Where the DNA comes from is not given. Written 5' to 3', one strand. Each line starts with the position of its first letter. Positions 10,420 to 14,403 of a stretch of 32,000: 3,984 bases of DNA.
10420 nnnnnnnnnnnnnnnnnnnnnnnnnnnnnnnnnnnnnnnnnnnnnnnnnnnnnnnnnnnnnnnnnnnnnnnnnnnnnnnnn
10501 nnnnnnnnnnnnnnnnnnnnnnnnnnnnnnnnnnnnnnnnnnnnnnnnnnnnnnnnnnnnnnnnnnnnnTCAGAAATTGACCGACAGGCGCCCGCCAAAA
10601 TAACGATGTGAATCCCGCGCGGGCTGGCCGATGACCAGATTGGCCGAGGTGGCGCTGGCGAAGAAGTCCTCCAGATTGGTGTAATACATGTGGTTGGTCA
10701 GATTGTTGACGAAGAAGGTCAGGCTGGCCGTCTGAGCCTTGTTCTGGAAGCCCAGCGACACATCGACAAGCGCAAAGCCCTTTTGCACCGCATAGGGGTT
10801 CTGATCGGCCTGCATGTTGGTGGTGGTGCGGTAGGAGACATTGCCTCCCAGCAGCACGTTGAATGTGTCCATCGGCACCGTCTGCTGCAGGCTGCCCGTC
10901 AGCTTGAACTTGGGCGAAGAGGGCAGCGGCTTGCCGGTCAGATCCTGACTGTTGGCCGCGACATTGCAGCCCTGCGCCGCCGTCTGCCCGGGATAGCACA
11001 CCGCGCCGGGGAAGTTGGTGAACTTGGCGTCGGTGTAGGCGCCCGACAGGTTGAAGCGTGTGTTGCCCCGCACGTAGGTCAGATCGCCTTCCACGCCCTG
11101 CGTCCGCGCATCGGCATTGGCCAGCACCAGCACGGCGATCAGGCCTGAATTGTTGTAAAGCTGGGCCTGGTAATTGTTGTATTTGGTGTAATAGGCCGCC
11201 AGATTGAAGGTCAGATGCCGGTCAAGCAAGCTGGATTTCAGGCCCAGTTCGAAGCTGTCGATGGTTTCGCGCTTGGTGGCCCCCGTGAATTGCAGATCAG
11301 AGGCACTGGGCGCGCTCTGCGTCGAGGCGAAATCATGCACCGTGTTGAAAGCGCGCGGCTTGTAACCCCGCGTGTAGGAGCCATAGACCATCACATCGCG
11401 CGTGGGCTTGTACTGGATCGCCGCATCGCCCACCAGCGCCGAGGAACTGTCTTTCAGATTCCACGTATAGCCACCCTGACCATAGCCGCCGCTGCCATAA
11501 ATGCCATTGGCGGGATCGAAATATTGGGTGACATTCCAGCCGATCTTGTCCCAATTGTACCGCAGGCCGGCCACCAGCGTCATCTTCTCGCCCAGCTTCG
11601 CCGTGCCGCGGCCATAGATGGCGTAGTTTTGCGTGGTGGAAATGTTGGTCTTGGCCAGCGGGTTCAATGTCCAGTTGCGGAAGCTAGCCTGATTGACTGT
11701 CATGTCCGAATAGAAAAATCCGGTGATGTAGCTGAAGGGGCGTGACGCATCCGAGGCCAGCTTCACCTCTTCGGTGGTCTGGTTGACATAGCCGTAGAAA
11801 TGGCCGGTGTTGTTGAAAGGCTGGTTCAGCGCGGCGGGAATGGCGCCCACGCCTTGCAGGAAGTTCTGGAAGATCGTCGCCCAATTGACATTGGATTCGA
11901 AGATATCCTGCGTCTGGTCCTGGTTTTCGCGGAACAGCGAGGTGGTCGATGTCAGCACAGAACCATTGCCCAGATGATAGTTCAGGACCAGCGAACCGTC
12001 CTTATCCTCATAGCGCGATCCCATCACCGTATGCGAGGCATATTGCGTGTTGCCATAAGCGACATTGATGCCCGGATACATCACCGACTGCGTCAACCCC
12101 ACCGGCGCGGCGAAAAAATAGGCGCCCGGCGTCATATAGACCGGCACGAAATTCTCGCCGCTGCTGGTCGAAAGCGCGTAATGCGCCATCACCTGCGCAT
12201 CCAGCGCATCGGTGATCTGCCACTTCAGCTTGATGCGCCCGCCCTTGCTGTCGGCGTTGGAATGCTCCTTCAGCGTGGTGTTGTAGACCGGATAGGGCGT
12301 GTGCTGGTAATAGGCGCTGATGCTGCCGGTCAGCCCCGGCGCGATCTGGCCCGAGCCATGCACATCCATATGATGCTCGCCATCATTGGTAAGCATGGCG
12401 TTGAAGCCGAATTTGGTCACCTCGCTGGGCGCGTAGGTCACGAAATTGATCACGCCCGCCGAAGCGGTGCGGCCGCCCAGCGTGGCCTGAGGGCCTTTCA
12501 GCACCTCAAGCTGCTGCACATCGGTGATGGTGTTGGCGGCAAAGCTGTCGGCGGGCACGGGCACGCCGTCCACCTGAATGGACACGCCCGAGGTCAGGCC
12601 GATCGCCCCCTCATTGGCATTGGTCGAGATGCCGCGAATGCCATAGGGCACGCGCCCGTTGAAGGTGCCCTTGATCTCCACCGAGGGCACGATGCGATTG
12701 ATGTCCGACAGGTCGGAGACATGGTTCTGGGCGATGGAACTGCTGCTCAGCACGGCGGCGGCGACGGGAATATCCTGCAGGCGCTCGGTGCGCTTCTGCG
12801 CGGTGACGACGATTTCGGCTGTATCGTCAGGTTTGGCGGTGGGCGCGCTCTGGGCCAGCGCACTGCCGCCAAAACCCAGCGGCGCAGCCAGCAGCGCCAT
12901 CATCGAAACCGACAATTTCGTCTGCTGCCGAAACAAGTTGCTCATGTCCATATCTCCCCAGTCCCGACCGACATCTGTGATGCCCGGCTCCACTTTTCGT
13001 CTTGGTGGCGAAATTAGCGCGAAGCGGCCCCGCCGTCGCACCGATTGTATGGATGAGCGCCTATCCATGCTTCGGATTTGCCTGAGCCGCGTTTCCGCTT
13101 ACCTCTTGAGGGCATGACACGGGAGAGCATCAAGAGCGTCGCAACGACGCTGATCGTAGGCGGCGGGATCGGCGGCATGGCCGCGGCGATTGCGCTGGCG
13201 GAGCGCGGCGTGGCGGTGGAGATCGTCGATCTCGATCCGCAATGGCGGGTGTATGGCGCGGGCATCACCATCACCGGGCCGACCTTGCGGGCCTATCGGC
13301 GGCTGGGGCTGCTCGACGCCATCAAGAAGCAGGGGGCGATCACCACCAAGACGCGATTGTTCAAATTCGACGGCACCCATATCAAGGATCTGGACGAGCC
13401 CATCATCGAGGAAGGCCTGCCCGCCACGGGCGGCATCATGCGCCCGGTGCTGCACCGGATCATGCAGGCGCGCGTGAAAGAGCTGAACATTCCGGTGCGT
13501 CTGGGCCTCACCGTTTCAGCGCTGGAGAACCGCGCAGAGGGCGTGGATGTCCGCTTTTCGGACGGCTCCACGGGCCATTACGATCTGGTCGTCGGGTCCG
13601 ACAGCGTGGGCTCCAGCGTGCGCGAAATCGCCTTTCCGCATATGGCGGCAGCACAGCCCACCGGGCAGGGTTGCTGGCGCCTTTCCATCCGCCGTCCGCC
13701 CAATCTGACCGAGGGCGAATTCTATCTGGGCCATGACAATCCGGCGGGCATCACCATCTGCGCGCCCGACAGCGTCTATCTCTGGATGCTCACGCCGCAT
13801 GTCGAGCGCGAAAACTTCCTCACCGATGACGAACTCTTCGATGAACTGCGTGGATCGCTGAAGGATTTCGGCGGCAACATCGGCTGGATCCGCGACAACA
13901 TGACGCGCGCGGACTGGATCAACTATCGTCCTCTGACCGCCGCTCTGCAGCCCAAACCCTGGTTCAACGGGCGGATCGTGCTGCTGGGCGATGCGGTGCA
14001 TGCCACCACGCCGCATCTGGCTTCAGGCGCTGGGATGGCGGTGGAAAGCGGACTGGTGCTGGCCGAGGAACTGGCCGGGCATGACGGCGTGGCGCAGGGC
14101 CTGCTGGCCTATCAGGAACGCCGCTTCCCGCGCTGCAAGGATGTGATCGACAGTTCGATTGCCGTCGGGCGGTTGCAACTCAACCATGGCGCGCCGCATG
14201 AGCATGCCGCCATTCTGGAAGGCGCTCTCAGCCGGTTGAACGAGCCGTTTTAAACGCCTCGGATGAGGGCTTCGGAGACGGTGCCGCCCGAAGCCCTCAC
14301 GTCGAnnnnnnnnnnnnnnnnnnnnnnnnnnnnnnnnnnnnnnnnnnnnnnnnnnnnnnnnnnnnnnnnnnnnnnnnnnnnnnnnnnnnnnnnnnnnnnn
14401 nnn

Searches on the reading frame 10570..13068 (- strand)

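Call 14: search_protein_families(library=pfam, proteins=[window:10570-13068:-], max_evalue=0.001)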
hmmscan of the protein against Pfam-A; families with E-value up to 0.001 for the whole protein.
window:10570-13068:- (832 aa): 2 families
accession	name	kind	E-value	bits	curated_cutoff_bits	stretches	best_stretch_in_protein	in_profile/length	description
PF00593.30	TonB_dep_Rec_b-barrel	-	6.9e-36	125.5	27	1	334-790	40-436/436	TonB dependent receptor-like, beta-barrel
PF07715.20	Plug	-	2.6e-13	50.9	23.9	1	97-206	2-107/107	TonB-dependent Receptor Plug Domain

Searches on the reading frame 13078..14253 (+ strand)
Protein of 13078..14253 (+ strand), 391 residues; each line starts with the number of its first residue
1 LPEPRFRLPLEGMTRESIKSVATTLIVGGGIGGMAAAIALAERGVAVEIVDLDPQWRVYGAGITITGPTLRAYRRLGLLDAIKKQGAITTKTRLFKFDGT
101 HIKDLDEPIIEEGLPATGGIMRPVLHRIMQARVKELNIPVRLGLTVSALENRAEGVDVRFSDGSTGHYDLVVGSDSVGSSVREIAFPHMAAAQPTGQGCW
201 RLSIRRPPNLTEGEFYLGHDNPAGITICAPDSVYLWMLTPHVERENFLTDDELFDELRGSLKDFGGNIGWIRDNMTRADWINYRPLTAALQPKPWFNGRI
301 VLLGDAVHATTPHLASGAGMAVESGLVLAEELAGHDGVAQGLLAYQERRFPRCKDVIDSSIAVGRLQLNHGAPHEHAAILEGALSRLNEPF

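Call 14: search_protein_families(library=pfam, proteins=[window:13078-14253:+], max_evalue=0.001)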
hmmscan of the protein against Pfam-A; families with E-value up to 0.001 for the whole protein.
window:13078-14253:+ (391 aa): 5 families
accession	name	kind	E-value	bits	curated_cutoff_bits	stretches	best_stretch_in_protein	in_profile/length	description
PF01494.25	FAD_binding_3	-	1e-25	91.2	22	1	23-359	3-348/349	FAD binding domain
PF07992.20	Pyr_redox_2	-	3.9e-07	30.2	26.1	0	24-56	3-35/291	Pyridine nucleotide-disulphide oxidoreductase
PF00070.33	Pyr_redox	-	3.5e-05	24.7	22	0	24-56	2-34/82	Pyridine nucleotide-disulphide oxidoreductase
PF13450.12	NAD_binding_8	-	5.4e-05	23.8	21.9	1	26-53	1-28/68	NAD(P)-binding Rossmann-like domain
PF00890.30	FAD_binding_2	-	0.00017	21.3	20.4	1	25-55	3-33/414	FAD binding domain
